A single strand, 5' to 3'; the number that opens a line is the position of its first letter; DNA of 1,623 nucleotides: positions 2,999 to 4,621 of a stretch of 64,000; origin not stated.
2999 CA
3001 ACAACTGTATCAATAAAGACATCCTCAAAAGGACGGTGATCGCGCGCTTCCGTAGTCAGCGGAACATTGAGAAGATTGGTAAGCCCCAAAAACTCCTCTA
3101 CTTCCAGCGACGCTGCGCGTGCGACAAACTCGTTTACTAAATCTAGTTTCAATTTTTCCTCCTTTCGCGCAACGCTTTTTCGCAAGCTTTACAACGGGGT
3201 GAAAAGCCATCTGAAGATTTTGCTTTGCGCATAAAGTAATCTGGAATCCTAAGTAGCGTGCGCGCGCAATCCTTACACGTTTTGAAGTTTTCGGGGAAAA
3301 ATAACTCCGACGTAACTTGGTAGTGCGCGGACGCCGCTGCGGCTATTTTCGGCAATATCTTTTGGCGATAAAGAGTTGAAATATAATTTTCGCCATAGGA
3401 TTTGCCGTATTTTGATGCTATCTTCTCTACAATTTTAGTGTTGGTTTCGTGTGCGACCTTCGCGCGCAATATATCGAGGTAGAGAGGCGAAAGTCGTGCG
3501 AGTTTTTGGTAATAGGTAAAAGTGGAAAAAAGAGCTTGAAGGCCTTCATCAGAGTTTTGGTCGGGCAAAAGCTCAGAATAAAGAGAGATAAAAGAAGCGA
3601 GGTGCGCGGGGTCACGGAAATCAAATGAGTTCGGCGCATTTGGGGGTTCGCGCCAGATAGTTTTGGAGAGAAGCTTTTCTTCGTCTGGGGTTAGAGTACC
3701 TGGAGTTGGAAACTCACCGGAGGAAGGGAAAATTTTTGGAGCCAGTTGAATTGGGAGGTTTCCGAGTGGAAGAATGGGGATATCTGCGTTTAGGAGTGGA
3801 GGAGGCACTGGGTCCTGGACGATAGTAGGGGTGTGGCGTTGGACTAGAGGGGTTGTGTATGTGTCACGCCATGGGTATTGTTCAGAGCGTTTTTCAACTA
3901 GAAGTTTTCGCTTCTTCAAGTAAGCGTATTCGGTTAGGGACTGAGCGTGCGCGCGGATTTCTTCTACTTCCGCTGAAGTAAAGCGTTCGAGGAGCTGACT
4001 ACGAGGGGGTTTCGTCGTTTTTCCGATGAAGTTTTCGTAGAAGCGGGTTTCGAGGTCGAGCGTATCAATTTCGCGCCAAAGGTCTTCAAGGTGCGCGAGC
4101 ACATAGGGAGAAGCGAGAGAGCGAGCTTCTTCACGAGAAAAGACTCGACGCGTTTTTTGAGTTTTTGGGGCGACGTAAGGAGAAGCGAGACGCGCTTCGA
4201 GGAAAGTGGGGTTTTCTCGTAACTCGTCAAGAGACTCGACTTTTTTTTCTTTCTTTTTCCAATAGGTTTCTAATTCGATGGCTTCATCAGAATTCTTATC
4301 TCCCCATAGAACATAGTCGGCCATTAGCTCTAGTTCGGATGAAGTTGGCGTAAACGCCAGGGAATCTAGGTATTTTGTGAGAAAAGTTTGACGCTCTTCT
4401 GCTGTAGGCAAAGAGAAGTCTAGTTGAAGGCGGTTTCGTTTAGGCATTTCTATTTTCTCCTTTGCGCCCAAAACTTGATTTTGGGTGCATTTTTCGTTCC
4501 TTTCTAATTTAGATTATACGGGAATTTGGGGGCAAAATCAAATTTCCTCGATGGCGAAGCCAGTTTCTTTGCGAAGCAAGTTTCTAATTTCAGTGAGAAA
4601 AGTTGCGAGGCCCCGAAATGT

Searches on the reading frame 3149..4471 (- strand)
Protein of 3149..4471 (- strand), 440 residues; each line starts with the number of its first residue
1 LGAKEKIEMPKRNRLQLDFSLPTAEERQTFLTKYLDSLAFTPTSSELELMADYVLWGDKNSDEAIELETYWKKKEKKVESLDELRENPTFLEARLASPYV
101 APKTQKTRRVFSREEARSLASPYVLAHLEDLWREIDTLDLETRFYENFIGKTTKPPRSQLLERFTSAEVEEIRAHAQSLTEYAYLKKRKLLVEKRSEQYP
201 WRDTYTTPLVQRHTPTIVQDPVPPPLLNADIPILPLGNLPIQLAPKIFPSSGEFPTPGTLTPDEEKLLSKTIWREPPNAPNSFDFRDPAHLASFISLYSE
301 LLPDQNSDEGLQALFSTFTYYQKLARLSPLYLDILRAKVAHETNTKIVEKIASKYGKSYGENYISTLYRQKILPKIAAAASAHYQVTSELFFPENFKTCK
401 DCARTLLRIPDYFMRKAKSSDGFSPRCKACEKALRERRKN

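Call 11: search_protein_families(library=phrogs, proteins=[window:3149-4471:-])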
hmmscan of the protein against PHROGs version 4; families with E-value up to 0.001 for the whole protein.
window:3149-4471:- (440 aa): 3 families
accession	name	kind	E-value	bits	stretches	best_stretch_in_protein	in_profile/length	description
phrog_5767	-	transcription regulation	1.7e-12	48.5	1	281-432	242-391/393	sigma factor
phrog_5558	-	moron, auxiliary metabolic gene and host takeover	9.1e-05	23.7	1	397-438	9-48/130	Lar-like restriction alleviation protein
phrog_6611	-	unknown function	0.0006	21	0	396-435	141-178/180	-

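Call 25: search_dna_similar(query=window:3149-4471:-, collection=phages, mode=protein, max_rows=15)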
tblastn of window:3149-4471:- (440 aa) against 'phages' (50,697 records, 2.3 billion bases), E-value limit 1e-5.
Records with a match: 2; places in all: 2; records where one place covers at least 80% of the query: 0.
Best place of each record, by identity: <60% 2.
By first word of the organism name: Bacteriophage 2.
By host as written in the record: - 2.
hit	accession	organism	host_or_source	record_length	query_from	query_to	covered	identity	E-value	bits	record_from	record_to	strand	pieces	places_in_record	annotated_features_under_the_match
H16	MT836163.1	Bacteriophage sp.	human fecal samples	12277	277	430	35%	28.1%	1e-7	61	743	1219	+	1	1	record has no annotation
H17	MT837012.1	Bacteriophage sp.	human fecal samples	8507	15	92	18%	40.2%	5e-6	55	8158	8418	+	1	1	record has no annotation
